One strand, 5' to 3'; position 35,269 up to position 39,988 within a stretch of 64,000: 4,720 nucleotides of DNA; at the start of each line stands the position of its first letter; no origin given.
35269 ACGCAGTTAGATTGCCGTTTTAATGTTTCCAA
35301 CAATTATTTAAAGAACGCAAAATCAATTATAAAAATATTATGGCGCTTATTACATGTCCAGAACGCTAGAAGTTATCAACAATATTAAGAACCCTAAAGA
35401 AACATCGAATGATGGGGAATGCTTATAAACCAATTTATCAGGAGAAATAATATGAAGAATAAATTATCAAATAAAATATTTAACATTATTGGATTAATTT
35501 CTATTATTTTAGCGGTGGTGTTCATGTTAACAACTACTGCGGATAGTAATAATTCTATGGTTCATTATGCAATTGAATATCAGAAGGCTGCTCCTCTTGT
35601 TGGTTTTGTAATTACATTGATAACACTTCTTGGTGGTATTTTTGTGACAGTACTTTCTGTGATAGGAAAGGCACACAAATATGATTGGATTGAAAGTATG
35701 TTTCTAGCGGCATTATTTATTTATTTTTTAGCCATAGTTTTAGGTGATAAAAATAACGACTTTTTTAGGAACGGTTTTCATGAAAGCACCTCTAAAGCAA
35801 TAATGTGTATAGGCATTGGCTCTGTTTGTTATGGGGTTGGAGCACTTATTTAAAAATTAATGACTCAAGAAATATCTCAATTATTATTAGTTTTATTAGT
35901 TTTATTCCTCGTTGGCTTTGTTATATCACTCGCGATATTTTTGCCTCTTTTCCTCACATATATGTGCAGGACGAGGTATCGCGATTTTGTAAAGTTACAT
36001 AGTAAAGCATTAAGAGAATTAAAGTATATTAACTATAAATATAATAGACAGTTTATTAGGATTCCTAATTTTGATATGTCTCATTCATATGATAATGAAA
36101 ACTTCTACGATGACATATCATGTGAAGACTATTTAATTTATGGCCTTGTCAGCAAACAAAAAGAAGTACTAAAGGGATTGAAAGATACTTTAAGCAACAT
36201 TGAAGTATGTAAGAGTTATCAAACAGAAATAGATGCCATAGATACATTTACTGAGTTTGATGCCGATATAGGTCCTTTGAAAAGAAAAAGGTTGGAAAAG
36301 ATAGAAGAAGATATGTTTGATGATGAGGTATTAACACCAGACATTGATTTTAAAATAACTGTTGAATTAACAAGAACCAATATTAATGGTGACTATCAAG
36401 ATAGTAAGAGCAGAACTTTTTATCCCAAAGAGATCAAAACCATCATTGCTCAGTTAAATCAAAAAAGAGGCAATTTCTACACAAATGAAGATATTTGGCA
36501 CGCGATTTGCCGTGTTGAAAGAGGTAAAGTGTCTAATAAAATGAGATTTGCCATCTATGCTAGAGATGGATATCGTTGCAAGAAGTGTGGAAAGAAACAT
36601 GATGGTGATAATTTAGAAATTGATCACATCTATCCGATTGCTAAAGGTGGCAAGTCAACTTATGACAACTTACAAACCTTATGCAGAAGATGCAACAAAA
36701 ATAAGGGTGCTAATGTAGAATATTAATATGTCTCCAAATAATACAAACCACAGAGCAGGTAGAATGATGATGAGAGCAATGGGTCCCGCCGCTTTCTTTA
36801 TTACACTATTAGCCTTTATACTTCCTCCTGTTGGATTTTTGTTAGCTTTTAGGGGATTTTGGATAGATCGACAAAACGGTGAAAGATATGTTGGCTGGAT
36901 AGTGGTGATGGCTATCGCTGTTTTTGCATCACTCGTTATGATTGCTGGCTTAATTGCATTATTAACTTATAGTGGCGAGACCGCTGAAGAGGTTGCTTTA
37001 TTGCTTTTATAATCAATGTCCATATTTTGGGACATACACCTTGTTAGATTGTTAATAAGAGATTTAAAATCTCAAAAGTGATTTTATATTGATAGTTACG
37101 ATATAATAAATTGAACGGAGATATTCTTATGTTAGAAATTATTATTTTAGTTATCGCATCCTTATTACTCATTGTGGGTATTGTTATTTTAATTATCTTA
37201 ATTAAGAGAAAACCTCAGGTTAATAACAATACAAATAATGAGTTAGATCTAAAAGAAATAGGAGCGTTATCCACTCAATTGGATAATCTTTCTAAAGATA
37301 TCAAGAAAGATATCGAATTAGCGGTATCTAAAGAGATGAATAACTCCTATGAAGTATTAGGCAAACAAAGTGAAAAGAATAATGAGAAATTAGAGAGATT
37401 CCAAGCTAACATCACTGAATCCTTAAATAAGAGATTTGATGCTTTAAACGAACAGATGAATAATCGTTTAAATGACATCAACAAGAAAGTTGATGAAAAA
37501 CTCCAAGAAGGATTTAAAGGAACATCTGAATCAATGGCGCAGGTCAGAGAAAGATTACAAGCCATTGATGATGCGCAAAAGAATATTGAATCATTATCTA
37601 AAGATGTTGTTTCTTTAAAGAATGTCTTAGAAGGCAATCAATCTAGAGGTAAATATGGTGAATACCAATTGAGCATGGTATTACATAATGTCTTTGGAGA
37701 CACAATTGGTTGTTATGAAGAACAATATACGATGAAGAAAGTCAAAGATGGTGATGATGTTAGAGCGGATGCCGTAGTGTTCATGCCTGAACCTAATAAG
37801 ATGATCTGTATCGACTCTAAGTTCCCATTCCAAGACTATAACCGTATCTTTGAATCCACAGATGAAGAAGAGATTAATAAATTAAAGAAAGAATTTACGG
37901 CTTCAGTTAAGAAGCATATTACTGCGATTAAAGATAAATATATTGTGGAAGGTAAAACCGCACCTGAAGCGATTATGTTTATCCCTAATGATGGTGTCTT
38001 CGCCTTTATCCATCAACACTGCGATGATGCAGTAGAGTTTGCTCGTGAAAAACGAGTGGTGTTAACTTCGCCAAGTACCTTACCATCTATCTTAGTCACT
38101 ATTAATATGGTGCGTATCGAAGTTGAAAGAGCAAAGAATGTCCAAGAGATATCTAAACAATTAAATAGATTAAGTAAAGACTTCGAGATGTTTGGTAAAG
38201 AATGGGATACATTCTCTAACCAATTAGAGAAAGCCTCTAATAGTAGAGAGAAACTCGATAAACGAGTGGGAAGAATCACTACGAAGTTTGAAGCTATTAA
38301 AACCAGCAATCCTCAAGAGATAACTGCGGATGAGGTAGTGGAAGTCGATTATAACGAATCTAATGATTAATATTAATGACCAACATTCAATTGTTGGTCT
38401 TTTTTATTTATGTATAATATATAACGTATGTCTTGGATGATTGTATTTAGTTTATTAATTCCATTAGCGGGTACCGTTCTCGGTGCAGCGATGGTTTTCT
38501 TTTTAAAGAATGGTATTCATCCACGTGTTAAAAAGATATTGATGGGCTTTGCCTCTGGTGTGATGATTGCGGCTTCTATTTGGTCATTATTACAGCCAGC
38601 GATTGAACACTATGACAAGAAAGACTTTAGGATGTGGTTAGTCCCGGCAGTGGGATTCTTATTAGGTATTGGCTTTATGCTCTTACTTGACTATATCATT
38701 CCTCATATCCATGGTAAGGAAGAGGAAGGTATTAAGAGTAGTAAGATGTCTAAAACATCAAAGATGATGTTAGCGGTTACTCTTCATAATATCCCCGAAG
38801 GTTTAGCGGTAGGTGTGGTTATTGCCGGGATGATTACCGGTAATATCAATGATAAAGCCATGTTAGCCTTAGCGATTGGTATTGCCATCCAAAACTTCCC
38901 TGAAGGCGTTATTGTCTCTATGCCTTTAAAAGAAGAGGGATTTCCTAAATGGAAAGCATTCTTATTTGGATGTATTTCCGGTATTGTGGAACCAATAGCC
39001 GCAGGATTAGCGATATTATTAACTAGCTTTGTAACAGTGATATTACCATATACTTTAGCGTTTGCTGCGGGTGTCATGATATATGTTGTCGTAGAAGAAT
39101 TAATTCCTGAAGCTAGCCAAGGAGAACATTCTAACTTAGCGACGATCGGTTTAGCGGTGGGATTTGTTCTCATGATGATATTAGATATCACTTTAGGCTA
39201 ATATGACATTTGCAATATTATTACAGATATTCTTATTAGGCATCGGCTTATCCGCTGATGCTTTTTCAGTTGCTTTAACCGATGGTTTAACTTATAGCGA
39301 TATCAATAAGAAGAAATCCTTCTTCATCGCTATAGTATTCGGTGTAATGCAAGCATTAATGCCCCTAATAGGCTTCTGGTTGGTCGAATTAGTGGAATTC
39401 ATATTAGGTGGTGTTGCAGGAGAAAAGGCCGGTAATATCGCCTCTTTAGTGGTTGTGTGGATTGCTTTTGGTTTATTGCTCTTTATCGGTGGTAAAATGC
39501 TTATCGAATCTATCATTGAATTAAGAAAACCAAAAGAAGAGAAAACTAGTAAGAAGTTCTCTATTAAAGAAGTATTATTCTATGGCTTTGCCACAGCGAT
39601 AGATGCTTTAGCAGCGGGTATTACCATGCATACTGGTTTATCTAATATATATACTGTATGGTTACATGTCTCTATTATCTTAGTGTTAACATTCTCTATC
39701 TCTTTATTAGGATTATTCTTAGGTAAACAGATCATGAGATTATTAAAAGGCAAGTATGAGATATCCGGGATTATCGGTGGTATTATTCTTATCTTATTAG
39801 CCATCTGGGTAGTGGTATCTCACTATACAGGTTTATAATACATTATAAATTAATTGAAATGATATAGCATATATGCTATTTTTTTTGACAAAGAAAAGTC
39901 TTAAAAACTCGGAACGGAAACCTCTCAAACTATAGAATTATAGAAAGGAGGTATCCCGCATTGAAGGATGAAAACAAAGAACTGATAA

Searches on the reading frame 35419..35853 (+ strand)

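Call 4: search_protein_families(library=padloc, proteins=[window:35419-35853:+], max_evalue=0.01)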
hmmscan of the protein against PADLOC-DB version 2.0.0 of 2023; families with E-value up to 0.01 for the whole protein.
window:35419-35853:+ (144 aa): 0 families

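Call 5: search_protein_families(library=ncbifam, proteins=[window:35419-35853:+], max_evalue=0.01)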
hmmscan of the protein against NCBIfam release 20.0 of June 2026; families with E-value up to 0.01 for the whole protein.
window:35419-35853:+ (144 aa): 1 family
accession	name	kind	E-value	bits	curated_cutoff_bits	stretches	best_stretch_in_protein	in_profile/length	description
NF008635.0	PRK11624.1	equivalog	0.0095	15.3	385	0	29-118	152-243/285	phosphatidate cytidylyltransferase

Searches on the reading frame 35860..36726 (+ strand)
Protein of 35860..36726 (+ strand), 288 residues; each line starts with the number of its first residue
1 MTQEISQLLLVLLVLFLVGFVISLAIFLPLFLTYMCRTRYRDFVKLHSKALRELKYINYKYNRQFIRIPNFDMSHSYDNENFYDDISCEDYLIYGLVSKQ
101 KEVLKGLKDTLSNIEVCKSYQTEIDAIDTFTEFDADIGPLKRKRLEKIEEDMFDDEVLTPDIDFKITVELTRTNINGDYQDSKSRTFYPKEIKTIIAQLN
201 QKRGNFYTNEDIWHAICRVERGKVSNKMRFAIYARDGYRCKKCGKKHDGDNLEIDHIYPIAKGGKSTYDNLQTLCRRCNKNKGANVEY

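Call 3: search_protein_families(library=pfam, proteins=[window:35860-36726:+], max_evalue=0.01)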
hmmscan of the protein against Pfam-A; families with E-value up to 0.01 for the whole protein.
window:35860-36726:+ (288 aa): 4 families
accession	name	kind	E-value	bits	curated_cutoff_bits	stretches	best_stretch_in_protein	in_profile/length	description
PF01844.29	HNH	-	6.3e-15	55.5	21.4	1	240-284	1-46/47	HNH endonuclease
PF14279.12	HNH_5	-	1.9e-14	53.7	27.5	1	240-287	1-48/56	HNH endonuclease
PF13395.12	HNH_4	-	0.00021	21.6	22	1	250-285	16-51/54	HNH endonuclease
PF02945.21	Endonuclease_7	-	0.0013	19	23.6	1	224-284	10-65/82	Recombination endonuclease VII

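Call 4: search_protein_families(library=padloc, proteins=[window:35860-36726:+], max_evalue=0.01)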
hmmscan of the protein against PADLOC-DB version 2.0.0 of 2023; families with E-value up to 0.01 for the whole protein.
window:35860-36726:+ (288 aa): 12 families
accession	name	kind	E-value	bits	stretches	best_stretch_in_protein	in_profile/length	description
PDLC03478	REase_II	-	6.2e-09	33.9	1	220-282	92-158/219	Type II restriction enzyme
PDLC02859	DpdF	-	5.7e-06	23.1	1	233-285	3-55/545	DpdF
PDLC03431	REase_II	-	1.3e-05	22.8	1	253-282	177-206/246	Type II restriction enzyme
PDLC01256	Cas9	-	5e-05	20.3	1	165-285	452-562/711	"CAS-II-A,CAS-II-B,CAS-II-C; effector__SPE"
PDLC00973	Cas9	-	0.00014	18.6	1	165-286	540-659/830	CRISPR subtype II RNA-guided endonuclease Cas9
PDLC00315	PtuB1|PtuB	-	0.00019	19.3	1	232-285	25-79/227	Unknown function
PDLC01460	Cas9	-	0.00022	17.6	1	165-286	447-551/901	"CAS-II-A,CAS-II-B,CAS-II-C; effector__SPE"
PDLC00337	PtuB1|PtuB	-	0.00036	18.5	1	252-285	72-107/216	Unknown function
PDLC03656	mREase_IV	-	0.0013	16.5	1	237-281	204-254/277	Type IV methyl-directed restriction enzyme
PDLC03418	REase_II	-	0.0018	15.4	1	225-282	312-369/372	Type II restriction enzyme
PDLC00346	PtuB1|PtuB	-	0.0036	15.3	0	223-282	34-95/214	Unknown function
PDLC00336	PtuB1|PtuB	-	0.0058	14.3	1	239-283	65-112/250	Unknown function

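Call 5: search_protein_families(library=ncbifam, proteins=[window:35860-36726:+], max_evalue=0.01)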
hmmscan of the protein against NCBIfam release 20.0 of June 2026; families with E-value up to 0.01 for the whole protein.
window:35860-36726:+ (288 aa): 2 families
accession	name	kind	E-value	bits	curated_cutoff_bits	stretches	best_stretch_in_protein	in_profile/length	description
NF040563.1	guided_IscB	equivalog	3.6e-12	46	175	1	227-285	182-238/314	RNA-guided endonuclease IscB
NF049971.1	CRISPR_Cas9d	exception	1.2e-08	34.1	375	1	212-283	528-594/986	type II CRISPR RNA-guided endonuclease Cas9d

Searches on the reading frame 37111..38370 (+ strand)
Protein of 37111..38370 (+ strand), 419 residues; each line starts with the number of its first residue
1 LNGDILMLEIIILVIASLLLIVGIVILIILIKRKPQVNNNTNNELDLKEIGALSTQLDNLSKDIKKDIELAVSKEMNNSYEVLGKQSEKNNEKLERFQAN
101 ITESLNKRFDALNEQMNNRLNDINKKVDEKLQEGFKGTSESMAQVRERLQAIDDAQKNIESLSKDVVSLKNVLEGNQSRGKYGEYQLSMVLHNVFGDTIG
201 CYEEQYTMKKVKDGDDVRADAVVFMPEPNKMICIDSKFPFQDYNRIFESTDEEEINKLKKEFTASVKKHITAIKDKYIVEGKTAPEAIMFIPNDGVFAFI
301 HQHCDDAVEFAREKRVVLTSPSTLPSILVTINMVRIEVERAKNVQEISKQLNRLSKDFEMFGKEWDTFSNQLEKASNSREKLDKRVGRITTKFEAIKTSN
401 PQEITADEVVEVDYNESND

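Call 3: search_protein_families(library=pfam, proteins=[window:37111-38370:+], max_evalue=0.01)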
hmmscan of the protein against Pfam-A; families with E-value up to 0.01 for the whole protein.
window:37111-38370:+ (419 aa): 7 families
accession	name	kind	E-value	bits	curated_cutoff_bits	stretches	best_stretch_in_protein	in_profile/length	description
PF02646.22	RmuC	-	7.2e-61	206.3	26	1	119-399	2-284/291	RmuC family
PF01442.23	Apolipoprotein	-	4.9e-05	23.5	90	1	53-164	12-124/190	Apolipoprotein A1/A4/E domain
PF06009.19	Laminin_II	-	0.0011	19.5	33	1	341-402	23-84/138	Laminin Domain II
PF16155.11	PnbB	-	0.0023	18.3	26.9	1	99-192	17-106/153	4-hydroxylaminobenzoate lyase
PF06785.16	UPF0242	-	0.0026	18.3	33.5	0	12-164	35-157/194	Uncharacterised protein family (UPF0242) N-terminus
PF16535.10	T3SSipB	-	0.0039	18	31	0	104-171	22-88/155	Type III cell invasion protein SipB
PF02601.20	Exonuc_VII_L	-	0.0055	16.7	35.9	0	58-173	150-244/315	Exonuclease VII, large subunit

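Call 4: search_protein_families(library=padloc, proteins=[window:37111-38370:+], max_evalue=0.01)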
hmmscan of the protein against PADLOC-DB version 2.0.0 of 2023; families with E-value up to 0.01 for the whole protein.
window:37111-38370:+ (419 aa): 8 families
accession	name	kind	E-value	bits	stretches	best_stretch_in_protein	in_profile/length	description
PDLC03812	RTasRmuC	-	1.8e-23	80.9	1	41-397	56-417/439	DRT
PDLC00601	ZorA1|ZorA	-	0.00021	18.1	1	48-167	391-509/699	MotA/ExbB/TolQ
PDLC00647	ZorA3|ZorA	-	0.00026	17.6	1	52-372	318-507/780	MotA/ExbB/TolQ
PDLC00637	ZorA2|ZorA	-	0.0009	16.1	1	50-169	296-394/420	MotA/ExbB/TolQ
PDLC00648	ZorA3|ZorA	-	0.0012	15.7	1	52-161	312-418/692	MotA/ExbB/TolQ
PDLC03841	LeoBC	-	0.0015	15.7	1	52-161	308-422/601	-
PDLC03842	LeoB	-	0.0033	14.4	1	48-169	302-419/568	-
PDLC00598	ZorA1|ZorA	-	0.0095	12.3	1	52-169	346-467/663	MotA/ExbB/TolQ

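Call 5: search_protein_families(library=ncbifam, proteins=[window:37111-38370:+], max_evalue=0.01)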
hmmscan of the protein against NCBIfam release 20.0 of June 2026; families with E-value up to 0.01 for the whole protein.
window:37111-38370:+ (419 aa): 2 families
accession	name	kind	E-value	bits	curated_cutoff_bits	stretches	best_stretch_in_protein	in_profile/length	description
NF007686.0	PRK10361.1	equivalog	1.4e-19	70.2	810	1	48-384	70-408/475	DNA recombination protein RmuC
TIGR03752.1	conj_TIGR03752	hypoth_equivalog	0.0022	17.3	241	1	20-171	9-147/471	TIGR03752 family integrating conjugative element protein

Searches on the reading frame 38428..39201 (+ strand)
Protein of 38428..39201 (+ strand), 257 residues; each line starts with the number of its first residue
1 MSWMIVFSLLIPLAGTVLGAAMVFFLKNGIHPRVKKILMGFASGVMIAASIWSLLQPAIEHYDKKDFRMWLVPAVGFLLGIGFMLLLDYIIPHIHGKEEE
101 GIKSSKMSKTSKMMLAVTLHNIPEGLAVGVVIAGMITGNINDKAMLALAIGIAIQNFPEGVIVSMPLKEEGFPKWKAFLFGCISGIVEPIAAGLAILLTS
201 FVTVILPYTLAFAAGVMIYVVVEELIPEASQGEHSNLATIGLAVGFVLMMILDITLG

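Call 80: search_protein_families(library=pfam, proteins=[window:38428-39201:+], max_evalue=0.00001)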
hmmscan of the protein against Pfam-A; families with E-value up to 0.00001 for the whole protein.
window:38428-39201:+ (257 aa): 1 family
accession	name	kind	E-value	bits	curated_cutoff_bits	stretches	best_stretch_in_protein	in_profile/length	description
PF02535.28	Zip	-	2.5e-30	106.2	35.1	2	114-252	182-322/323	ZIP Zinc transporter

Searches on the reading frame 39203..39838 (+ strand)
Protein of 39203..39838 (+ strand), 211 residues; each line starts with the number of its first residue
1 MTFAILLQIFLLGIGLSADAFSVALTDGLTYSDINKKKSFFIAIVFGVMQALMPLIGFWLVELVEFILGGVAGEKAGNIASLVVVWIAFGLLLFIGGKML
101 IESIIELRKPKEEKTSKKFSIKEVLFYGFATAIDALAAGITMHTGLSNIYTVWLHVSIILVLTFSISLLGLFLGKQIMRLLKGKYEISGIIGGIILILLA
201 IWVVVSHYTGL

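Call 80: search_protein_families(library=pfam, proteins=[window:39203-39838:+], max_evalue=0.00001)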
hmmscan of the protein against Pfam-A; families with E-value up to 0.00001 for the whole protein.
window:39203-39838:+ (211 aa): 1 family
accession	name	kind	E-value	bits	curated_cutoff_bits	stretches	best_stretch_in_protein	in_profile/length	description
PF02659.21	Mntp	-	3.7e-26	92.2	24.4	1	34-203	2-151/152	Putative manganese efflux pump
